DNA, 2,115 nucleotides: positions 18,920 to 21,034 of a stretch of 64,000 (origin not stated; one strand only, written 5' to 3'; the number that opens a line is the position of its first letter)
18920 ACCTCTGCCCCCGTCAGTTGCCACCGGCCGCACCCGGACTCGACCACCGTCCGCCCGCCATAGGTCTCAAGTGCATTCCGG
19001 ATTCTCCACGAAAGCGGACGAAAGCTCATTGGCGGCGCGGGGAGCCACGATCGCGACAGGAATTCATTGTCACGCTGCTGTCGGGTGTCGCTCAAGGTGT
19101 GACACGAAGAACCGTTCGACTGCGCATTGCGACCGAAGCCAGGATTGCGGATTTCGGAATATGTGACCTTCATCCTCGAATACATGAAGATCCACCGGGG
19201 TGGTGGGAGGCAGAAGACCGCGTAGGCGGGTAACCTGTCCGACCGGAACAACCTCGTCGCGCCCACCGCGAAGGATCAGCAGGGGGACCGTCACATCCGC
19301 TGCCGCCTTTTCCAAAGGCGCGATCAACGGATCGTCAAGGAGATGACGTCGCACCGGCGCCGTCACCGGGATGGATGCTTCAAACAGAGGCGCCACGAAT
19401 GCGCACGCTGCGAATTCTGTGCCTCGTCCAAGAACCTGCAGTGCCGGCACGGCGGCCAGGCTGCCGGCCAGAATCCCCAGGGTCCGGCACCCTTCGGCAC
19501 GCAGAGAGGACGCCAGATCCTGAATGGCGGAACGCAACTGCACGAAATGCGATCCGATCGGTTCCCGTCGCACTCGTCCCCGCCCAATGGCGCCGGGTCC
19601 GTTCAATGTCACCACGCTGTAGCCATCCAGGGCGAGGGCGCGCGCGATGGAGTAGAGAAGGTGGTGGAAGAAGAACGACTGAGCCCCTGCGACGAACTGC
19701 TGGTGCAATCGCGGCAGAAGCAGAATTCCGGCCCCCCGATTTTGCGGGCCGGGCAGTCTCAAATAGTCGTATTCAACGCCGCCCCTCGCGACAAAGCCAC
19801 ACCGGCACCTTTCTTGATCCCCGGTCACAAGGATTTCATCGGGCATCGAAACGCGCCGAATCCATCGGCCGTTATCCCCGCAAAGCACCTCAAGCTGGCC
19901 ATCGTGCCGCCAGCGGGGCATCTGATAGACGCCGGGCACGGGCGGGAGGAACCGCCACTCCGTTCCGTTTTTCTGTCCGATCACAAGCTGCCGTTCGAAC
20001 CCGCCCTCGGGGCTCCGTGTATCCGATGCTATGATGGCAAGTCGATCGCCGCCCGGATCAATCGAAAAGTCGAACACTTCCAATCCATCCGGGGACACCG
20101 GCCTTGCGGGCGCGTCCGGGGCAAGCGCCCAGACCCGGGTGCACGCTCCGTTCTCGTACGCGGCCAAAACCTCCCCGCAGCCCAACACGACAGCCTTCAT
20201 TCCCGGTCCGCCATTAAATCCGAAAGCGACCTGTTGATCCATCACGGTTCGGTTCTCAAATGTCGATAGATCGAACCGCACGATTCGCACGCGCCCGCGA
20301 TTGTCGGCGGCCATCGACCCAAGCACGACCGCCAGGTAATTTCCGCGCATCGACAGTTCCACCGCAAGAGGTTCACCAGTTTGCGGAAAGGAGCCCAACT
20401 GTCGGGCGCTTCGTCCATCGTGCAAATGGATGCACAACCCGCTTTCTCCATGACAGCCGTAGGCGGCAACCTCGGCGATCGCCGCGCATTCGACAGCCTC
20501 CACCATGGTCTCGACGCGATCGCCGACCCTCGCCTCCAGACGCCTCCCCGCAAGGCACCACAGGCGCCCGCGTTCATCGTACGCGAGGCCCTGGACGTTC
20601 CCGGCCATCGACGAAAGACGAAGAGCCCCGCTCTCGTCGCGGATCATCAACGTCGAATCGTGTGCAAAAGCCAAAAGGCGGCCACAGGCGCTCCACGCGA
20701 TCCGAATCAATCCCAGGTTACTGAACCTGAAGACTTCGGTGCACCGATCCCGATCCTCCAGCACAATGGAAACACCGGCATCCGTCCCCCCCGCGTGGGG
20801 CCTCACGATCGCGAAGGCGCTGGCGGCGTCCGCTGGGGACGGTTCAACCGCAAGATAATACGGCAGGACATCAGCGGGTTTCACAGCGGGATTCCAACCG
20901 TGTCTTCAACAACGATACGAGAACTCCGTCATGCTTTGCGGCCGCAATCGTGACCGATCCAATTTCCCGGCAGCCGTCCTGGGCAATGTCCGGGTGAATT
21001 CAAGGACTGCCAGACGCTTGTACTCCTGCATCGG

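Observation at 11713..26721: Convergent two-operon biosynthetic locus joining an MNIO (DUF692) oxidase to carrier-protein/adenylation chemistry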

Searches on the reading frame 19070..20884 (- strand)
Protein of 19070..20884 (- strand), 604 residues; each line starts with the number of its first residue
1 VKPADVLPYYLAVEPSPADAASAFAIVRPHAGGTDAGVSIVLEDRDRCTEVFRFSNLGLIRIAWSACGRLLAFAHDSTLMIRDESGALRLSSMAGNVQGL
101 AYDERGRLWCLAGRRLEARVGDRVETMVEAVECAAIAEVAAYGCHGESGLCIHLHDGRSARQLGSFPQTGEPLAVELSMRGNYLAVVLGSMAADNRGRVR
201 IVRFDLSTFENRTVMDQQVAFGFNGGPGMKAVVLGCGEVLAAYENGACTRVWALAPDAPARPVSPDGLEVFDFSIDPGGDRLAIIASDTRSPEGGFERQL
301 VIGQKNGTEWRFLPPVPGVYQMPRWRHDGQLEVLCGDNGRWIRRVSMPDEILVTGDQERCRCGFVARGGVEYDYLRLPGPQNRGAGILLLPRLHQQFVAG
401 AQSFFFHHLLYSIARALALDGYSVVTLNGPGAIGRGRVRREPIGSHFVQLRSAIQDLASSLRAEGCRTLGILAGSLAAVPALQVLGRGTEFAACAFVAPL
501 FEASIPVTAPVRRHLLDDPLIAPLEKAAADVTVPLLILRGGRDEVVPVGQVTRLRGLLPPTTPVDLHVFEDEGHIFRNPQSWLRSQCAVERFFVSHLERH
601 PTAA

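Call 8: search_protein_families(library=pfam, max_evalue=0.01, proteins=[window:19070-20884:-])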
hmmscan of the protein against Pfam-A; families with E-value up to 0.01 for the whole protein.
window:19070-20884:- (604 aa): 3 families
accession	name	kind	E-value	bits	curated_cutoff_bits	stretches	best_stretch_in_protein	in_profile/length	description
PF00326.27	Peptidase_S9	-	6.2e-05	23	22.6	1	526-598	140-211/213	Prolyl oligopeptidase family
PF12146.15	Hydrolase_4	-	0.00085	19.1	27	0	524-560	183-219/239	Serine aminopeptidase, S33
PF01738.24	DLH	-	0.0042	17.1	21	1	526-581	137-193/217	Dienelactone hydrolase family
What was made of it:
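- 19070..20884 (-): S9-family beta-propeller plus alpha/beta-hydrolase oligopeptidase or exopeptidase. The Pfam S9 hit is marginal (call 8).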

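Call 10: search_protein_families(library=ncbifam, max_evalue=0.01, proteins=[window:19070-20884:-])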
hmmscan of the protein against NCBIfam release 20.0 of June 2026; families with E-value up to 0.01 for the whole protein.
window:19070-20884:- (604 aa): 0 families

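Call 51: search_solved_structures(query=A5, max_evalue=1)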
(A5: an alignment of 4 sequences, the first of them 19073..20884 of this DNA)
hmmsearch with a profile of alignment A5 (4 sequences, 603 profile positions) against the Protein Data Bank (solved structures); distinct sequences matched with E-value up to 1: 26.
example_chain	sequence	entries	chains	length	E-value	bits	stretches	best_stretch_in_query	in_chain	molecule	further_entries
9pjb_A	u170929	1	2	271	0.0008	21.1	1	529-590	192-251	MHETase MHT043-5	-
3trd_A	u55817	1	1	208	0.00088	21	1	527-577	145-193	Alpha/beta hydrolase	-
7qjn_A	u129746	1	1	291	0.0011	20.6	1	514-589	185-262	Dienelactone hydrolase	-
9w30_A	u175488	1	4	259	0.0042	18.7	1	524-598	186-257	Alpha/beta superfamily hydrolase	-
5l8s_A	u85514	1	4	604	0.026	16.1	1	531-597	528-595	Amino acyl peptidase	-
6nkf_A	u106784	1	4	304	0.05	15.2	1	533-599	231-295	Lip_vut4, C3L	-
3f67_A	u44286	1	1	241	0.05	15.2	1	527-578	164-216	Putative dienelactone hydrolase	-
7yii_A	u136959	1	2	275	0.054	15.1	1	468-560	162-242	Non-heme haloperoxidase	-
8b4u_A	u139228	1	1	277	0.058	15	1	529-599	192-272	Alpha/beta hydrolase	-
7ebo_A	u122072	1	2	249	0.095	14.2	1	524-585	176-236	Carboxylesterase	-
1ufo_A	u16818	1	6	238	0.11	14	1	472-575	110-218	hypothetical protein TT1662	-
8fl0_NJ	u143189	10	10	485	0.12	13.9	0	58-86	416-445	Notchless protein homolog 1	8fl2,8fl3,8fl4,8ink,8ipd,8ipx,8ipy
1va4_A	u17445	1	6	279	0.19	13.2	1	528-587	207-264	Arylesterase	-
8pi1_A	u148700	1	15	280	0.19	13.2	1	528-587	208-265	Arylesterase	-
3t4u_A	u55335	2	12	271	0.33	12.5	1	528-583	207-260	Arylesterase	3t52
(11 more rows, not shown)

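Call 60: search_protein_representatives(protein=window:19073-20884:-)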
Query: 604 residues. Proteins with E-value up to 0.001 (for the whole library): 88; up to 1e-10: 55; up to 1e-30: 22. The best 88 are listed.
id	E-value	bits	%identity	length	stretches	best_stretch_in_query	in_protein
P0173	4.9e-225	765.0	57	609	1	4-597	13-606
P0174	1.9e-173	594.6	50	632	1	4-598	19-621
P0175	1.1e-166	572.3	47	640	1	5-598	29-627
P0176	1.8e-162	558.4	48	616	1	3-597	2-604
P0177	5.3e-132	457.7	44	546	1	49-596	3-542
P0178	1.8e-109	383.3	48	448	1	79-465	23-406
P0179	4.9e-103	362.1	56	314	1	301-598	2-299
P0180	2.0e-64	234.6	32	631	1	9-599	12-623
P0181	1.6e-48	182.0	30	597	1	6-593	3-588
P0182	2.7e-46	174.7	55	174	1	438-595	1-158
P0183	2.9e-46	174.6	47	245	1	2-234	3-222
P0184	2.0e-45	171.8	30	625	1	6-597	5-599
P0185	3.4e-43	164.4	44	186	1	1-169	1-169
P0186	5.2e-43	163.8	28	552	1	50-594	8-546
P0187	1.9e-40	155.3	26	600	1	4-598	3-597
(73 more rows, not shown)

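Call 61: find_homologous_proteins(query=A5, max_evalue=0.00001)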
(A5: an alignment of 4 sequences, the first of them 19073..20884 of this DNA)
Query A5 (4 sequences) (604 aa, profile of the alignment): 40 proteins with E <= 0.00001 among 8000 candidates.
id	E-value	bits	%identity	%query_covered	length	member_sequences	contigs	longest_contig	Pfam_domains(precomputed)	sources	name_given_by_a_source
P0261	0.0e+0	1162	61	100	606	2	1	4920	-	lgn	-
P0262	0.0e+0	1126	100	100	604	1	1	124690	-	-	-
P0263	0.0e+0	1073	53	99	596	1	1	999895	-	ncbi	-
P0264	0.0e+0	1065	62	99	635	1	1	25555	-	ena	-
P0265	0.0e+0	1014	59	100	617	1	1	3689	-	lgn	-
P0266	3.1e-298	1008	58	99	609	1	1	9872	PF00326.28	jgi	jgi:prolyl oligopeptidase family protein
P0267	1.1e-297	1007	59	99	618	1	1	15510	PF00326.28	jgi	-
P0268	4.4e-292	988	58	99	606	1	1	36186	-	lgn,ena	-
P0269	3.8e-291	985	59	99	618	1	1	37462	-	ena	-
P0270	5.8e-286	968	59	99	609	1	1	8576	-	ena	-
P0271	7.1e-285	964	58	100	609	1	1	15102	-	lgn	-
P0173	8.7e-281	951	57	98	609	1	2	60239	-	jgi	jgi:hypothetical protein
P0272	5.0e-280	948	57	99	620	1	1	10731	-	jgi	jgi:alpha-beta hydrolase superfamily lysophospholipase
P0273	4.8e-277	938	56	99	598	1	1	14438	PF00326.28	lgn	-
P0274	3.4e-273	926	58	100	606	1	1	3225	PF00326.28,PF12146.16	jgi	jgi:dienelactone hydrolase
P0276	4.5e-272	922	57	99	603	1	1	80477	PF00326.28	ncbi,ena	-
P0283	2.3e-245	834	52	99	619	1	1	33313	PF00326.28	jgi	jgi:dienelactone hydrolase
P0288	7.4e-223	759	49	99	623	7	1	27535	-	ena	-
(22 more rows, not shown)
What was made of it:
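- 19070..20884 (-): The family is tiny (calls 60, 61).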

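Call 62: find_encoding_contigs(protein=P0276, flank=10000, max_places=1)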
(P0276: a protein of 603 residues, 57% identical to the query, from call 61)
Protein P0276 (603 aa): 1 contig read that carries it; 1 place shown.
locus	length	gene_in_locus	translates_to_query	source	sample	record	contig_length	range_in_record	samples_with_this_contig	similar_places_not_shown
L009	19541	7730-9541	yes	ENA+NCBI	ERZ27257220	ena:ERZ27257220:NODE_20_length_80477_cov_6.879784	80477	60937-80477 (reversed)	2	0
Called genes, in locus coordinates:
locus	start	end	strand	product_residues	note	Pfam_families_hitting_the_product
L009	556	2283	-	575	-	PF01565:FAD_binding_4, PF08031:BBE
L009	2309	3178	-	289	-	PF01116:F_bP_aldolase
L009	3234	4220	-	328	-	PF08100:Dimerisation, PF00891:Methyltransf_2, PF08242:Methyltransf_12 (weak)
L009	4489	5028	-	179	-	PF10502:Peptidase_S26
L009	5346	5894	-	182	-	PF10502:Peptidase_S26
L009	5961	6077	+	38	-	-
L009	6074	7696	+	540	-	PF00501:AMP-binding, PF13193:AMP-binding_C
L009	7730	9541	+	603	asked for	PF00326:Peptidase_S9 (faint)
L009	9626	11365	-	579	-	PF02543:Carbam_trans_N, PF16861:Carbam_trans_C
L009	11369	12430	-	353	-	PF00274:Glycolytic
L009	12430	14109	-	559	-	PF00920:ILVD_EDD_N, PF24877:ILV_EDD_C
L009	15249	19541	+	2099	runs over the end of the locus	PF05593:RHS_repeat (faint), PF13946:DUF4214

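Call 63: find_encoding_contigs(protein=P0173, flank=10000, max_places=1)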
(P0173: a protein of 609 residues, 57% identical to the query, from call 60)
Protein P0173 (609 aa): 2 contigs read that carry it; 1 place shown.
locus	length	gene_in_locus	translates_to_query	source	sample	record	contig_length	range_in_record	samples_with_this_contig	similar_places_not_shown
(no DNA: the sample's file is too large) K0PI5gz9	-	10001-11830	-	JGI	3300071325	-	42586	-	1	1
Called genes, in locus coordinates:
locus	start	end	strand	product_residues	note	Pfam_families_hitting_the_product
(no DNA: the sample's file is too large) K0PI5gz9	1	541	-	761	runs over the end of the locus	PF01315:Ald_Xan_dh_C, PF02738:MoCoBD_1, PF20256:MoCoBD_2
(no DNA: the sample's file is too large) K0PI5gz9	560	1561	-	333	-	PF00941:FAD_binding_5, PF03450:CO_deh_flav_C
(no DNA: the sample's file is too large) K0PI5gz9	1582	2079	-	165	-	PF00111:Fer2, PF01799:Fer2_2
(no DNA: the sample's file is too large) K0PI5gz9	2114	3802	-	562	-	PF00920:ILVD_EDD_N, PF24877:ILV_EDD_C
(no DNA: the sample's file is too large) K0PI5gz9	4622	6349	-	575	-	PF01565:FAD_binding_4, PF08031:BBE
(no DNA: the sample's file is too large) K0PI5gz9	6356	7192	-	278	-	PF01116:F_bP_aldolase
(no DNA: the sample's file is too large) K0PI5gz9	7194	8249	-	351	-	PF08100:Dimerisation, PF00891:Methyltransf_2, PF08242:Methyltransf_12 (weak)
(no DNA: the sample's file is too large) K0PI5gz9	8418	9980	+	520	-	PF00501:AMP-binding, PF13193:AMP-binding_C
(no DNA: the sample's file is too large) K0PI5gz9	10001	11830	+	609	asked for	-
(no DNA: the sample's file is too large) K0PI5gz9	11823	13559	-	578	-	PF02543:Carbam_trans_N, PF16861:Carbam_trans_C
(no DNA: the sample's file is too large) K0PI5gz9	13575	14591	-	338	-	PF00274:Glycolytic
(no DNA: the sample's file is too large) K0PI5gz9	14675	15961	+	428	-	PF13579:Glyco_trans_4_4 (weak), PF00534:Glycos_transf_1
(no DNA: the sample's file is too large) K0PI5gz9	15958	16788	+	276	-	-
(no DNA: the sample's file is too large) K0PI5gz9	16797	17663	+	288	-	-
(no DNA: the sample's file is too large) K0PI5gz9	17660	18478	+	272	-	PF05114:MbnB_TglH_ChrH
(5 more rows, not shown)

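Call 64: find_encoding_contigs(protein=P0283, flank=10000, max_places=1)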
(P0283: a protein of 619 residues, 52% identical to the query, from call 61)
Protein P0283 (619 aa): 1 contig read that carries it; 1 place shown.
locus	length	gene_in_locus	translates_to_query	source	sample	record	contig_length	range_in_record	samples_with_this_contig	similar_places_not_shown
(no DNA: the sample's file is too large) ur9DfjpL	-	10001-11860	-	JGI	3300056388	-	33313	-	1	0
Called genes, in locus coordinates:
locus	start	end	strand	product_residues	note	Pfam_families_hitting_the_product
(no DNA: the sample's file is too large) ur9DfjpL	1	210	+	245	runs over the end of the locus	PF01323:DSBA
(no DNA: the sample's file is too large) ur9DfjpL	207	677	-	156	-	PF07977:FabA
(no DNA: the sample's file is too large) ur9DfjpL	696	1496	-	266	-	PF23441:SDR (weak), PF00106:adh_short, PF08659:KR, PF13561:adh_short_C2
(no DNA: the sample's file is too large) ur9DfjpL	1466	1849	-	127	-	PF07977:FabA, PF22818:ApeI-like, PF01575:MaoC_dehydratas (weak)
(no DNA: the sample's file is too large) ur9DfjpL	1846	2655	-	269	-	PF05114:MbnB_TglH_ChrH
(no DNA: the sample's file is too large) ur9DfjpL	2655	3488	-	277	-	-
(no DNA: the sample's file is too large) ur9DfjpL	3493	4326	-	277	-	-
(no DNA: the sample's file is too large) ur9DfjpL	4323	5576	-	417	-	PF00534:Glycos_transf_1 (weak)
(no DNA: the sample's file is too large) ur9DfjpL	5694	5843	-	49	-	-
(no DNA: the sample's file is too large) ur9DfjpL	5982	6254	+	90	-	PF00550:PP-binding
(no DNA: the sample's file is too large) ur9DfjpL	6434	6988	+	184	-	PF10502:Peptidase_S26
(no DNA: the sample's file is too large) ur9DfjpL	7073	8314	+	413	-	PF13535:ATP-grasp_4, PF18603:LAL_C2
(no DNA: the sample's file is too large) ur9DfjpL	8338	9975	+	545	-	PF00501:AMP-binding, PF13193:AMP-binding_C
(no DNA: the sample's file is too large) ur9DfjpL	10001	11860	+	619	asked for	PF00326:Peptidase_S9 (faint)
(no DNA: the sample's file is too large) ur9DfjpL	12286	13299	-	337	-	PF08100:Dimerisation, PF25213:HVO_A0261_N (faint), PF00891:Methyltransf_2, PF08242:Methyltransf_12, PF13649:Methyltransf_25 (faint)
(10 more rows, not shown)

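Call 76: find_encoding_contigs(protein=P0268, flank=10000, max_places=1)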
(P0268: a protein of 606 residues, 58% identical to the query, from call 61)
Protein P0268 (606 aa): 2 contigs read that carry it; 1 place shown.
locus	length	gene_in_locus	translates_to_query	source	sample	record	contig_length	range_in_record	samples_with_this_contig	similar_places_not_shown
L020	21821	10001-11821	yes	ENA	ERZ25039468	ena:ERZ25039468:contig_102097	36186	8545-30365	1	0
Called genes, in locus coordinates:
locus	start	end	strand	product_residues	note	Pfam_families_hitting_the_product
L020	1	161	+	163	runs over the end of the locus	PF10502:Peptidase_S26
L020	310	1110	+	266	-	-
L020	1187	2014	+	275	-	-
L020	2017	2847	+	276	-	PF05114:MbnB_TglH_ChrH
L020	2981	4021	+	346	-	PF02668:TauD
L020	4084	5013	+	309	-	PF08885:GSCFA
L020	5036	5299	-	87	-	PF00550:PP-binding (weak)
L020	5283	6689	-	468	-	PF00501:AMP-binding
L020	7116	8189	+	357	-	PF08100:Dimerisation, PF00891:Methyltransf_2, PF08242:Methyltransf_12 (weak)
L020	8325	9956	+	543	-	PF00501:AMP-binding, PF13193:AMP-binding_C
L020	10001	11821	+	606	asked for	-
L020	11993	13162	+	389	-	PF14294:DUF4372, PF01609:DDE_Tnp_1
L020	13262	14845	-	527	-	PF03050:DDE_Tnp_IS66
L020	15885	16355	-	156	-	PF00072:Response_reg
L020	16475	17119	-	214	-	PF00072:Response_reg, PF08281:Sigma70_r4_2 (weak), PF00196:GerE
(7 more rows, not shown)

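Call 77: find_encoding_contigs(protein=P0288, flank=10000, max_places=1)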
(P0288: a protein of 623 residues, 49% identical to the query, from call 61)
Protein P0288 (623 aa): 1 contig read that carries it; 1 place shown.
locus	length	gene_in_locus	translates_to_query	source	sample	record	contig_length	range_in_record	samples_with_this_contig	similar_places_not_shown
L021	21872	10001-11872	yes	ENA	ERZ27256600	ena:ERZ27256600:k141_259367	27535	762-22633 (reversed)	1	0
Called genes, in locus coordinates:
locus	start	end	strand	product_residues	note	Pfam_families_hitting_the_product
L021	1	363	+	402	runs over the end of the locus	PF13433:Peripla_BP_5, PF13458:Peripla_BP_6, PF01094:ANF_receptor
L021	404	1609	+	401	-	PF01266:DAO (faint), PF01494:FAD_binding_3, PF07992:Pyr_redox_2 (faint), PF13450:NAD_binding_8 (weak)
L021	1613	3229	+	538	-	PF00732:GMC_oxred_N, PF00890:FAD_binding_2 (faint), PF01266:DAO (faint), PF05199:GMC_oxred_C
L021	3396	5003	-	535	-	PF02543:Carbam_trans_N, PF16861:Carbam_trans_C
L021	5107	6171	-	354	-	PF08100:Dimerisation, PF25213:HVO_A0261_N (faint), PF00891:Methyltransf_2, PF08242:Methyltransf_12 (weak)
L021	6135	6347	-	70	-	-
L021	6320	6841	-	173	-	PF10502:Peptidase_S26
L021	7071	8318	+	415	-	PF18130:ATPgrasp_N (weak), PF02655:ATP-grasp_3 (weak), PF13535:ATP-grasp_4, PF18603:LAL_C2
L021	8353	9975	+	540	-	PF00501:AMP-binding, PF13193:AMP-binding_C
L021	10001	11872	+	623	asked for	-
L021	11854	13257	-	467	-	PF04055:Radical_SAM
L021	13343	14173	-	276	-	PF05114:MbnB_TglH_ChrH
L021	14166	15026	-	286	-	-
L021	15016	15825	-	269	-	-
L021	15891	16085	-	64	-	-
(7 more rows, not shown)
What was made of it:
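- Closest known: RiPP-acyl hybrids such as goadvionins and lipolanthines, and pheganomycin. Same: Type-II sister clusters use an ATP-grasp ligase (calls 63, 64, 77).
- An MNIO is present wherever the contig extends far enough (calls 62-64, 76, 77).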

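Call 94: predict_structure(alignment_id=A6)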
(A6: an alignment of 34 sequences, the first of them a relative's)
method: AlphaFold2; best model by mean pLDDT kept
length: 604 residues; sequences in the alignment: 34
mean_pLDDT: 86.3   pTM: 0.87
mean pLDDT of the five models: 86.3, 86.1, 85.5, 85.1, 83.3
residues with pLDDT >= 90: 344; 70-90: 190; 50-70: 54; < 50: 16
segments of 3 or more residues with pLDDT < 50: 395-400, 600-604
pLDDT, mean of each block of 10 residues (from residue 1): 63 93 89 79 91 86 95 95 94 94 94 95 91 94 90 93 85 86 94 84 95 93 66 95 93 95 95 93 94 89 92 91 92 81 87 59 86 91 94 53 67 91 88 82 83 92 95 85 87 85 58 77 86 92 76 88 91 82 91 84 37
secondary structure, 60 per line:
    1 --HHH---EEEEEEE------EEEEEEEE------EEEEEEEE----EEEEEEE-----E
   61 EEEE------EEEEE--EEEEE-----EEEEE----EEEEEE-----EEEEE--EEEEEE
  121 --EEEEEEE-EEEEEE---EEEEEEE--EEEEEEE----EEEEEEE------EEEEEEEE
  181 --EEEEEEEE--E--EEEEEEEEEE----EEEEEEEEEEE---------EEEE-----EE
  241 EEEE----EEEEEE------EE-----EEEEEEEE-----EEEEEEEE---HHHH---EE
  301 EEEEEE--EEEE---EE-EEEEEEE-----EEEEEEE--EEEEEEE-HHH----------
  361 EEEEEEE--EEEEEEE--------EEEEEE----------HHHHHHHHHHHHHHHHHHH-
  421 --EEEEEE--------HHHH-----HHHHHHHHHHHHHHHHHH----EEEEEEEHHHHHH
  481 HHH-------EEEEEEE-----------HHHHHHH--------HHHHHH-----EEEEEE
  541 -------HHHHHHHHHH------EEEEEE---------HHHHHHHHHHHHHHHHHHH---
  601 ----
elements in order: E9-15 E22-29 E36-43 E48-54 E60-64 E71-75 E78-82 E88-92 E97-102 E108-112 E115-120 E123-129 E131-136 E140-146 E149-155 E160-166 E173-180 E183-190 E196-205 E210-220 E230-233 E239-244 E249-254 E268-275 E281-288 H292-295 E299-306 E309-312 E319-325 E331-337 E340-346 E361-367 E370-376 E385-390 H401-419 E423-428 H437-440 H446-463 E468-474 H475-483 E491-497 H509-515 H524-529 E535-540 H548-557 E564-569 H579-597
